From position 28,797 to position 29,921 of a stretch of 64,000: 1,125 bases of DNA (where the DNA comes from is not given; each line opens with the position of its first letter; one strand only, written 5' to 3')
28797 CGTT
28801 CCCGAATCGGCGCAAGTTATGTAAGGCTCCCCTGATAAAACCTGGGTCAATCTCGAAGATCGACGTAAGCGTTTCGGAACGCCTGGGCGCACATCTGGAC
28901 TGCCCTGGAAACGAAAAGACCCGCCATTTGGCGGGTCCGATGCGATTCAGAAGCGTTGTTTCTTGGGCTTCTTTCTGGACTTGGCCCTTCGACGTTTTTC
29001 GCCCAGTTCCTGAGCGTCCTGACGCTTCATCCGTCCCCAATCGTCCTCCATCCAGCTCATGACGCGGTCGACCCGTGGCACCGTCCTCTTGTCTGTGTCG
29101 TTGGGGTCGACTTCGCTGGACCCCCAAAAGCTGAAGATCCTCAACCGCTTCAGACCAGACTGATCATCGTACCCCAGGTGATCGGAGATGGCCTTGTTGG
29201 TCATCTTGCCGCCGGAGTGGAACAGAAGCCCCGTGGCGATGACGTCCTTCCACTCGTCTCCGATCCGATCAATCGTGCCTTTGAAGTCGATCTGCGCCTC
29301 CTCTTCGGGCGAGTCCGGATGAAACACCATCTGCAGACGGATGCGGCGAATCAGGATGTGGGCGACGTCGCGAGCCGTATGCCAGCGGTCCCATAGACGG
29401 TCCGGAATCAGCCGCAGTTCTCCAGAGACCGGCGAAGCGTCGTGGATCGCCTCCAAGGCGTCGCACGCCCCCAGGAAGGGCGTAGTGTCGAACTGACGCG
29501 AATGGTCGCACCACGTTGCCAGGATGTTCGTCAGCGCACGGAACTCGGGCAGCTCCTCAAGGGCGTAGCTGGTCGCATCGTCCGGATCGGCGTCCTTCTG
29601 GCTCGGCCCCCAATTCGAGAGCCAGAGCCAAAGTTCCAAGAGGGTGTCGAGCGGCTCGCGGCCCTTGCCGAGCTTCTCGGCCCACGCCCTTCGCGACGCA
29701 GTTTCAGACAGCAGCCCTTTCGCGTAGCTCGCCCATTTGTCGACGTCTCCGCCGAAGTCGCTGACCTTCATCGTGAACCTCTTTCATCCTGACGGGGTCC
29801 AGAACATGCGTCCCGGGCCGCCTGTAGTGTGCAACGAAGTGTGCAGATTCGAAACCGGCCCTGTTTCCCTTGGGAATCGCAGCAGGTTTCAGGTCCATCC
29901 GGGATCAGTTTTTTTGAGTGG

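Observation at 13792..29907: ~16-kb genomic island integrated into the 3' end of tRNA-Val, with a precise 15-bp direct repeat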

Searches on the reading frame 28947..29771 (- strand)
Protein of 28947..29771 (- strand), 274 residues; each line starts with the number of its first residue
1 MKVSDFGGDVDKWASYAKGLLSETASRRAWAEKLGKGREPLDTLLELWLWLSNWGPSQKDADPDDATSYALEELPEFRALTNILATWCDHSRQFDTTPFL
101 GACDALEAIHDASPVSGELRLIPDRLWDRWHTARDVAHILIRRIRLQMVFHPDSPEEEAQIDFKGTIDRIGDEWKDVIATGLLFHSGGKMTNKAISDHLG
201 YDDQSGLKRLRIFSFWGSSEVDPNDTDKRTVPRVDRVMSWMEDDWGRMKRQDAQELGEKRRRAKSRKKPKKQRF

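Call 9: search_protein_families(library=pfam, proteins=[window:28947-29771:-], max_evalue=0.01)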
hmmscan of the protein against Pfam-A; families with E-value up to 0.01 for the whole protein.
window:28947-29771:- (274 aa): 0 families

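Call 10: search_protein_families(library=phrogs, proteins=[window:28947-29771:-], max_evalue=0.01)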
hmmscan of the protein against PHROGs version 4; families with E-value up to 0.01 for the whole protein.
window:28947-29771:- (274 aa): 0 families

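Call 11: search_protein_families(library=padloc, proteins=[window:28947-29771:-], max_evalue=0.01)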
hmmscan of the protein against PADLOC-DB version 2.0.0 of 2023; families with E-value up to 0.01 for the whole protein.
window:28947-29771:- (274 aa): 0 families

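Call 52: search_protein_families(library=pfam, proteins=[window:28947-29771:-], max_evalue=1)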
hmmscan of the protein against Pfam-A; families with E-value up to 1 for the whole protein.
window:28947-29771:- (274 aa): 0 families

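Call 53: search_protein_families(library=ncbifam, proteins=[window:28947-29771:-], max_evalue=0.01)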
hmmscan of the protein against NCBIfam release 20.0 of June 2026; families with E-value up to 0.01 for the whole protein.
window:28947-29771:- (274 aa): 0 families

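Call 108: search_solved_structures(query=A7, max_evalue=1)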
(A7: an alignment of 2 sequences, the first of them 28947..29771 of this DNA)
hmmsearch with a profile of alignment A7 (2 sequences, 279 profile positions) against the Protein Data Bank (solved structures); distinct sequences matched with E-value up to 1: 1.
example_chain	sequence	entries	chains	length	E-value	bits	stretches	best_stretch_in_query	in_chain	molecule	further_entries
2j1o_A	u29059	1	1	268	0.3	13.8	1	174-219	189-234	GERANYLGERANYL PYROPHOSPHATE SYNTHETASE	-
